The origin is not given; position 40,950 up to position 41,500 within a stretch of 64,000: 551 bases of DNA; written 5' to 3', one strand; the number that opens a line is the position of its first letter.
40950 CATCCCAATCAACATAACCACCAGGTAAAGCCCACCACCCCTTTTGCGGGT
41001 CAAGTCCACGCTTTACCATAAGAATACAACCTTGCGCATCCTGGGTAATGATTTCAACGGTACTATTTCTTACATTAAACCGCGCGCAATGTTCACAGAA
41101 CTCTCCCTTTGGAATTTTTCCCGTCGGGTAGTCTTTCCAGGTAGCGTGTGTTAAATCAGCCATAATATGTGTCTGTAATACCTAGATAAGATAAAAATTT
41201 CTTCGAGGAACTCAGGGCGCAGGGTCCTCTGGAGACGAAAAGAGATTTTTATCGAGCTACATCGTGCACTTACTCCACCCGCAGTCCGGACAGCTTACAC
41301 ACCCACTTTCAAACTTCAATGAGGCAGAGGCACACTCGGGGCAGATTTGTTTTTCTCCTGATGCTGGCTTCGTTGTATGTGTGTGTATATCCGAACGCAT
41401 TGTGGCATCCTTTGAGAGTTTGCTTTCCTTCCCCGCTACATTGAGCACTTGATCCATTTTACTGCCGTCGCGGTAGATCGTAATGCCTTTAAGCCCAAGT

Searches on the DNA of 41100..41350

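Call 19: search_rna_families(source=window, start=41100, end=41350, threshold=evalue, max_evalue=10, show_alignments=3)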
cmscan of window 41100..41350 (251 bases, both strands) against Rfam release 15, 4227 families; matches with E-value up to 10: 3.
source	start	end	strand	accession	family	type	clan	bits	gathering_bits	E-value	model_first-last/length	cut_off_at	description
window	41100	41179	-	RF00176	Tombus_3_IV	Cis-reg;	-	13.3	33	1.8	1-92/92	no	Tombusvirus 3' UTR region IV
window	41313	41335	-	RF01330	CRISPR-DR16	Gene; CRISPR;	-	12.2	35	7.6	1-37/37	no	CRISPR RNA direct repeat element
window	41289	41326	-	RF02197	TP73-AS1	Gene; lncRNA;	-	9.6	75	8.2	124-161/161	no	TP73 antisense RNA 1 conserved region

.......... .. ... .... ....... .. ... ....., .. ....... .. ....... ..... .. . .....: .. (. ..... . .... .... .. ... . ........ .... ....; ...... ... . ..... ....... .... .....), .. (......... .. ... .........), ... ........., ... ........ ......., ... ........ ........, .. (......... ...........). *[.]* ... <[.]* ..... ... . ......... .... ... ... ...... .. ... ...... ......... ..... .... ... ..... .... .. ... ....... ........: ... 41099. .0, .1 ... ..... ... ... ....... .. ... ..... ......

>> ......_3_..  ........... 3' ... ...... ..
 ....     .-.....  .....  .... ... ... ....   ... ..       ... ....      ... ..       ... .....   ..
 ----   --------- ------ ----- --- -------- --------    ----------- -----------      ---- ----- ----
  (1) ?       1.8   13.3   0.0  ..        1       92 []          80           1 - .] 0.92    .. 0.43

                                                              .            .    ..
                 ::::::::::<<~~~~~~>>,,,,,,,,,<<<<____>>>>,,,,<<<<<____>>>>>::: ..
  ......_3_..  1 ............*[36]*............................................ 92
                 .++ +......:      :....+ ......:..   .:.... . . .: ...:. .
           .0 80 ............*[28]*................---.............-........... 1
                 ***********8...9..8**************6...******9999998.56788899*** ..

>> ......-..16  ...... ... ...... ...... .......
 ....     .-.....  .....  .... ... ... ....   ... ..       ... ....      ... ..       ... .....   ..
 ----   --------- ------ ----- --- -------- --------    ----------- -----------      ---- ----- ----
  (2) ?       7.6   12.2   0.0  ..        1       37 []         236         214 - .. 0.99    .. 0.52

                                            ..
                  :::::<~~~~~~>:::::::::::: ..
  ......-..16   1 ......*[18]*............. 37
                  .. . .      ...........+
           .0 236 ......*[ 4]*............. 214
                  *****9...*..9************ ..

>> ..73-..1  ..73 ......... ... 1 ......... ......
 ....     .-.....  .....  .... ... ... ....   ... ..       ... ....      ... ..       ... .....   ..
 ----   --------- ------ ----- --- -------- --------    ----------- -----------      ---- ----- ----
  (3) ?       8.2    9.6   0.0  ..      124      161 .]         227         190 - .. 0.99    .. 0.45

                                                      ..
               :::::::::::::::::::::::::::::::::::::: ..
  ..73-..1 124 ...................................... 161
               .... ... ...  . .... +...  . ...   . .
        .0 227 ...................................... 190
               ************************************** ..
